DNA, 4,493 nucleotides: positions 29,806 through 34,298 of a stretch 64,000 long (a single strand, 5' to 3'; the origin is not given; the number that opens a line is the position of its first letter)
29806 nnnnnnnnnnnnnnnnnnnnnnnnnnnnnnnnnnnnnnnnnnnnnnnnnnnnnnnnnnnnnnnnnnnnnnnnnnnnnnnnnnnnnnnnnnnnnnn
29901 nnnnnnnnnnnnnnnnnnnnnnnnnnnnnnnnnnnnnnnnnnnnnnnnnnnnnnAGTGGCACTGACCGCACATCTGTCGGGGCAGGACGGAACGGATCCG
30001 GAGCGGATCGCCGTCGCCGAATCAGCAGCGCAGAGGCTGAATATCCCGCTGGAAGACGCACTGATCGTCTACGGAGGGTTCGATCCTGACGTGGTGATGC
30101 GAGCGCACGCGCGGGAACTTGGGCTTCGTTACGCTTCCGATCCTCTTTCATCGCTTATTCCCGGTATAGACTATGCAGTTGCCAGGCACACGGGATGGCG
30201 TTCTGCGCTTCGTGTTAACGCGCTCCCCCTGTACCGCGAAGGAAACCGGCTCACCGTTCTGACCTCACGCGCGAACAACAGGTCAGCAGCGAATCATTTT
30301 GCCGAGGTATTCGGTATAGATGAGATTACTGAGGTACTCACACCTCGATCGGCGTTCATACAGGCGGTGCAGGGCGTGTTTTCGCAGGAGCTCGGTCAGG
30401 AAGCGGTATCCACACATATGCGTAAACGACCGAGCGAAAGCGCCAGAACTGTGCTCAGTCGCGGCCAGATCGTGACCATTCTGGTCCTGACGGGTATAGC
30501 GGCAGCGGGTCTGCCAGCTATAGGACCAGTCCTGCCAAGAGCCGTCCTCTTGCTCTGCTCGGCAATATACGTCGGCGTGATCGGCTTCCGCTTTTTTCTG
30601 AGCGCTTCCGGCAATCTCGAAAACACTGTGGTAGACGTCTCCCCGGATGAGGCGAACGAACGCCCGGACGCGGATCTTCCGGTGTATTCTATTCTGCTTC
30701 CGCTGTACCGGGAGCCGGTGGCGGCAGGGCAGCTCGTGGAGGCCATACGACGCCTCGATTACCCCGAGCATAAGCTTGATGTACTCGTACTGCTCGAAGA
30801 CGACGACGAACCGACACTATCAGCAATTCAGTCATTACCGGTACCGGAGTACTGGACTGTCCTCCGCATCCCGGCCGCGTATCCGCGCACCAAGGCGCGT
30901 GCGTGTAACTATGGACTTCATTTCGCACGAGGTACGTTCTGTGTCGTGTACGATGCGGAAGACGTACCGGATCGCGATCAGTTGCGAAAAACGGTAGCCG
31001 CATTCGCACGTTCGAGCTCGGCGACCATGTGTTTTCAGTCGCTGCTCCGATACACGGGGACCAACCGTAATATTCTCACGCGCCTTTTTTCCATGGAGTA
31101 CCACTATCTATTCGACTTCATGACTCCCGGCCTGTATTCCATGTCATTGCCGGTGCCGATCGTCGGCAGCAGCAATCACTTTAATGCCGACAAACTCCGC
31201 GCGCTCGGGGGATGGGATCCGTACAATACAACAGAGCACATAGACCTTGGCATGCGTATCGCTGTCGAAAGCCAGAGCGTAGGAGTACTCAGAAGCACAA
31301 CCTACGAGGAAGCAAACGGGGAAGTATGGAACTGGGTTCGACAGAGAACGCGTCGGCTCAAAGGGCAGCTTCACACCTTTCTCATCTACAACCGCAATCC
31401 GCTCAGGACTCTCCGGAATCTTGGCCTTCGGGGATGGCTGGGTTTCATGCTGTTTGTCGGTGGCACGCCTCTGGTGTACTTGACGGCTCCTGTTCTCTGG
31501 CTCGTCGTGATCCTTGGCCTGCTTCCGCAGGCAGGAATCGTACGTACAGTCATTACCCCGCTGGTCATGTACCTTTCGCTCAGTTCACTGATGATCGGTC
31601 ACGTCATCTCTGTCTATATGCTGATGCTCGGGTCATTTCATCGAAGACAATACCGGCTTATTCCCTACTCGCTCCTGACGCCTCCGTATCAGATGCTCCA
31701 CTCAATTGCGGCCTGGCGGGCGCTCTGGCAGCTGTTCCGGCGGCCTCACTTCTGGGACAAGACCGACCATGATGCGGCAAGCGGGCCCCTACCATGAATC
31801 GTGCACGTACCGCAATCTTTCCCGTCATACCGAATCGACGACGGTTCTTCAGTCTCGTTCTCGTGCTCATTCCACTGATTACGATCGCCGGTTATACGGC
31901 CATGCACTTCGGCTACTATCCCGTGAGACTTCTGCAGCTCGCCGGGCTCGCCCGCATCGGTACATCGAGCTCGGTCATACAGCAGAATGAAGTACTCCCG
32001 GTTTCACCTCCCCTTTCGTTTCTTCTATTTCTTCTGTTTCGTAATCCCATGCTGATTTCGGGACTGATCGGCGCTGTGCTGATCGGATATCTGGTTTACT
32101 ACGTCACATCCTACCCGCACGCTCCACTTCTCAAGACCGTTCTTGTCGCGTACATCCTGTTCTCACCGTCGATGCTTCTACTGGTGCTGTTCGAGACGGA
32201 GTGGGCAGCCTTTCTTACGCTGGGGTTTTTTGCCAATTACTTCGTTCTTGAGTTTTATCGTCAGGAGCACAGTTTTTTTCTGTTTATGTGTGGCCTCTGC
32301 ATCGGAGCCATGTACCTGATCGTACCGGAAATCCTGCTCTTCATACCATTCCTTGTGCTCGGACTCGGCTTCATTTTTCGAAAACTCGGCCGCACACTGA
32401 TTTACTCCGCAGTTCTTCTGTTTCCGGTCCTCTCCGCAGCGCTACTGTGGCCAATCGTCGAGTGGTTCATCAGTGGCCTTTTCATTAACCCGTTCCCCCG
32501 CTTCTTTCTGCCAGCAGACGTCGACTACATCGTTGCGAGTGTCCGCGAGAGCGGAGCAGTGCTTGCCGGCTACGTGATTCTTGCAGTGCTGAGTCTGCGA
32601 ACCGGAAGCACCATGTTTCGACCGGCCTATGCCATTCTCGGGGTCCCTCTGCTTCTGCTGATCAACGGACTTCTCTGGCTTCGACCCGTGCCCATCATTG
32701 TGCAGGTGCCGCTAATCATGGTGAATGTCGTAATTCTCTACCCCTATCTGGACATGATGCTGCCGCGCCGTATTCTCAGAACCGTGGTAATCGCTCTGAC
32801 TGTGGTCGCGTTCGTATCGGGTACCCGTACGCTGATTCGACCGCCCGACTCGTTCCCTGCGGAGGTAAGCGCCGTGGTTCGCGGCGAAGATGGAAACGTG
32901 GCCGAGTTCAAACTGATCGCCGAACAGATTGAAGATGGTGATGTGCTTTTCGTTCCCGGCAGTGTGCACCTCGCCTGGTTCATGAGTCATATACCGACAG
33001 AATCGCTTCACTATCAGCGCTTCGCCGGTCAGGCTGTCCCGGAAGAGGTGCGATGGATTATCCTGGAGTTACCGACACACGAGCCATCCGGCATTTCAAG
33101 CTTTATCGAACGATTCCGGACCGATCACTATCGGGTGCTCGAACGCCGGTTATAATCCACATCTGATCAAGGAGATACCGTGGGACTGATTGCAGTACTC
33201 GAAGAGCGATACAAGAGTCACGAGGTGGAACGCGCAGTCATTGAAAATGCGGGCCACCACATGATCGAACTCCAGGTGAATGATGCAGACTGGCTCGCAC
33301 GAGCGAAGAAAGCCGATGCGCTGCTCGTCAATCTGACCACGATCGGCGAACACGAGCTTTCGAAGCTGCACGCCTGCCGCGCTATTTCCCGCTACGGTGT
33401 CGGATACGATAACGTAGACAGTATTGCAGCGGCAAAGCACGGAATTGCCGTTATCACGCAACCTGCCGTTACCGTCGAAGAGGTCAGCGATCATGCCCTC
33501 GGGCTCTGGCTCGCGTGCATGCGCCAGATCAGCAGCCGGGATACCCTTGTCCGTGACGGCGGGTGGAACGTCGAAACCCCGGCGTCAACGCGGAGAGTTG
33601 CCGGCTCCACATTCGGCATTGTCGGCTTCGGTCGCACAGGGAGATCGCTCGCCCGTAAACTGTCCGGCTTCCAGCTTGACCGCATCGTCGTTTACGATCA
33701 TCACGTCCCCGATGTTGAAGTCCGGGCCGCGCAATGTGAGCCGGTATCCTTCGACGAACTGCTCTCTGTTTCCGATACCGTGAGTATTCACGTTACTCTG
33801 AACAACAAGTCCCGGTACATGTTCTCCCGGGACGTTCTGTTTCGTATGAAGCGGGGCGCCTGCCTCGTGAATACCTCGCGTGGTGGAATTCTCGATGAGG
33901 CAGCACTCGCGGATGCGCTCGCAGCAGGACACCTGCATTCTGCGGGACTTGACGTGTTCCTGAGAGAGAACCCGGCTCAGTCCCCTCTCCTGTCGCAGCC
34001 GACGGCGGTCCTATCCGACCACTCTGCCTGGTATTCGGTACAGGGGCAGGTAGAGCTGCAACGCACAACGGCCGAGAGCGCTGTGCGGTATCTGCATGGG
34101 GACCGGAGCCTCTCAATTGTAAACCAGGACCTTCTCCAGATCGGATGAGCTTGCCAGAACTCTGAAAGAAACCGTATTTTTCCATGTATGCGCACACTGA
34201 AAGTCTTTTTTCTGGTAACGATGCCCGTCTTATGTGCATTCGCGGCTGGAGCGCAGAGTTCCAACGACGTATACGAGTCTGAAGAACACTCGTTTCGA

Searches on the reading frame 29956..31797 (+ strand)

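Call 55: search_protein_families(library=pfam, proteins=[window:29956-31797:+], max_evalue=0.00001)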
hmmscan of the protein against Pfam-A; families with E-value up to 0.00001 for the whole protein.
window:29956-31797:+ (613 aa): 3 families
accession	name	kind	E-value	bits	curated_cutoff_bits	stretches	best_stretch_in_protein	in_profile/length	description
PF13632.12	Glyco_trans_2_3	-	2.1e-15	57.5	27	1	330-519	3-190/198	Glycosyl transferase family group 2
PF13641.12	Glyco_tranf_2_3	-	3.5e-09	37.4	27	1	244-467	3-227/230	Glycosyltransferase like family 2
PF00535.33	Glycos_transf_2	-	1.4e-08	35.3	23.3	1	245-384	1-139/168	Glycosyl transferase family 2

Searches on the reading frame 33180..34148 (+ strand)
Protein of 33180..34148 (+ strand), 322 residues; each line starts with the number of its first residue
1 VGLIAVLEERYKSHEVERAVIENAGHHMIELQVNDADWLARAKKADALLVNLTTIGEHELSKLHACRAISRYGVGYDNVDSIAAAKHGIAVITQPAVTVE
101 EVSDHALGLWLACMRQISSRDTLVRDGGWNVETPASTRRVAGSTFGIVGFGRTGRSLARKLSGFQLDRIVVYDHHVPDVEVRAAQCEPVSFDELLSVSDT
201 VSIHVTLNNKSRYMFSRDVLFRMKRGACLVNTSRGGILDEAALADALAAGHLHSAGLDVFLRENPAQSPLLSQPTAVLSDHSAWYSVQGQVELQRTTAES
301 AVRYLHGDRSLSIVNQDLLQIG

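Call 55: search_protein_families(library=pfam, proteins=[window:33180-34148:+], max_evalue=0.00001)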
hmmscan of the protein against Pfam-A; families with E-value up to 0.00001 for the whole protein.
window:33180-34148:+ (322 aa): 2 families
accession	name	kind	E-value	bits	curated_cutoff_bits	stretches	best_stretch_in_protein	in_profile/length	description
PF02826.25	2-Hacid_dh_C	-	4.4e-46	156.9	25.1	1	108-283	2-178/178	D-isomer specific 2-hydroxyacid dehydrogenase, NAD binding domain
PF00389.36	2-Hacid_dh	-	6.9e-21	74.8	24.6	1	14-315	8-134/134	D-isomer specific 2-hydroxyacid dehydrogenase, catalytic domain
